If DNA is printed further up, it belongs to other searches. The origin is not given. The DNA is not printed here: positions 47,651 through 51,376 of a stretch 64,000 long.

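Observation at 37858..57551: ECF sigma / ZAS anti-sigma / TonB-dependent receptor / four tandem exported S9 peptidases, facing a giant TPPII-like subtilase: candidate TonB-dependent protein and peptide utilisation locus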

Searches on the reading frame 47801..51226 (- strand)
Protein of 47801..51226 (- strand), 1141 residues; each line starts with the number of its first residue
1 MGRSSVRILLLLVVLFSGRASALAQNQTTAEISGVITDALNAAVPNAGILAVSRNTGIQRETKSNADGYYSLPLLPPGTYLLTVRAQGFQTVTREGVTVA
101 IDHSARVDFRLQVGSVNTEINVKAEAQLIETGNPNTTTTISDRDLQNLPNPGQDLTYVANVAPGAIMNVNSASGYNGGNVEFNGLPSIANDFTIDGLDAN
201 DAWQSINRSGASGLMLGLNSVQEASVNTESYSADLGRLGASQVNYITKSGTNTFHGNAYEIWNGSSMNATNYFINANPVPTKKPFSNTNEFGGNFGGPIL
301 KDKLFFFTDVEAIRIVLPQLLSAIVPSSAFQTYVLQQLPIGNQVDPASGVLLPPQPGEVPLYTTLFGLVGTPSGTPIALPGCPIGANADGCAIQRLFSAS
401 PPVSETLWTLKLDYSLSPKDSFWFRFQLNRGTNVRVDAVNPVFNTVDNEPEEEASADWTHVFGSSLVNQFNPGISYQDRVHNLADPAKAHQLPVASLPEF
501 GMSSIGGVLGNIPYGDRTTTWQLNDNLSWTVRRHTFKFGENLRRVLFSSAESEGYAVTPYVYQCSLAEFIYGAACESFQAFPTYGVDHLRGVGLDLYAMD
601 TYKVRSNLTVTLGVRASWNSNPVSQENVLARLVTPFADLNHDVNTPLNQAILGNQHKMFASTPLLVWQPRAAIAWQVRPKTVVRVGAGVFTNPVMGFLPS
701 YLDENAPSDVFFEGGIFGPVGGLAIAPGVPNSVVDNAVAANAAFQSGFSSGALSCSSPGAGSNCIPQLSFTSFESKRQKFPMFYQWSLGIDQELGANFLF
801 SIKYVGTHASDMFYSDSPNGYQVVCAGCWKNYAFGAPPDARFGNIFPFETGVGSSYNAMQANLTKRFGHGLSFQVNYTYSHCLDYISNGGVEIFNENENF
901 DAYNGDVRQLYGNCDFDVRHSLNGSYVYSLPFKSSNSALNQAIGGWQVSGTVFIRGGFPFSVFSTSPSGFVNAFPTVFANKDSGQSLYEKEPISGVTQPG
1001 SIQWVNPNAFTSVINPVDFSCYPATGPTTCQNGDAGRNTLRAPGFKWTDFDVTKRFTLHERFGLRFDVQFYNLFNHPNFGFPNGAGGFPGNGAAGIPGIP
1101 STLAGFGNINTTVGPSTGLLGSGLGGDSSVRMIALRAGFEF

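Call 3: search_protein_families(library=pfam, proteins=[window:47801-51226:-], max_evalue=0.01)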
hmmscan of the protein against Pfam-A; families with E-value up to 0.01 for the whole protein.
window:47801-51226:- (1141 aa): 4 families
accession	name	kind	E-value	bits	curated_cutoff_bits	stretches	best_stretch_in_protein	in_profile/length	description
PF25183.1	OMP_b-brl_4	-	3.9e-144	482.5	30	1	246-1112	1-830/838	Outer membrane beta barrel domain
PF13620.12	CarboxypepD_reg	-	7.7e-22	77.9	32.3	1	32-112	2-82/82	Carboxypeptidase regulatory-like domain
PF13715.12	CarbopepD_reg_2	-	4.2e-08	33.5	32.2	1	32-117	1-82/88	CarboxypepD_reg-like domain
PF07715.20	Plug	-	0.0019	19.1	23.9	1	134-237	6-101/107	TonB-dependent Receptor Plug Domain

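Call 4: search_protein_families(library=ncbifam, proteins=[window:47801-51226:-], max_evalue=0.01)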
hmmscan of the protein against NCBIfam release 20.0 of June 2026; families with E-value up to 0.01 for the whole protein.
window:47801-51226:- (1141 aa): 2 families
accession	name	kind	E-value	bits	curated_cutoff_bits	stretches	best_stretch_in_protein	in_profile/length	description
NF052345.1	S_layer_anammox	exception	1.3e-10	39.3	1400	1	24-153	1307-1430/1596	Kustd1514 family S-layer glycoprotein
NF008497.0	PRK11408.1-4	equivalog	0.0054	16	475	1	874-923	141-190/228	hypothetical protein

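Call 40: search_solved_structures(query=window:47801-51226:-, max_evalue=0.01)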
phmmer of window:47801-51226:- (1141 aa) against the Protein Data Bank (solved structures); distinct sequences matched with E-value up to 0.01: 0.
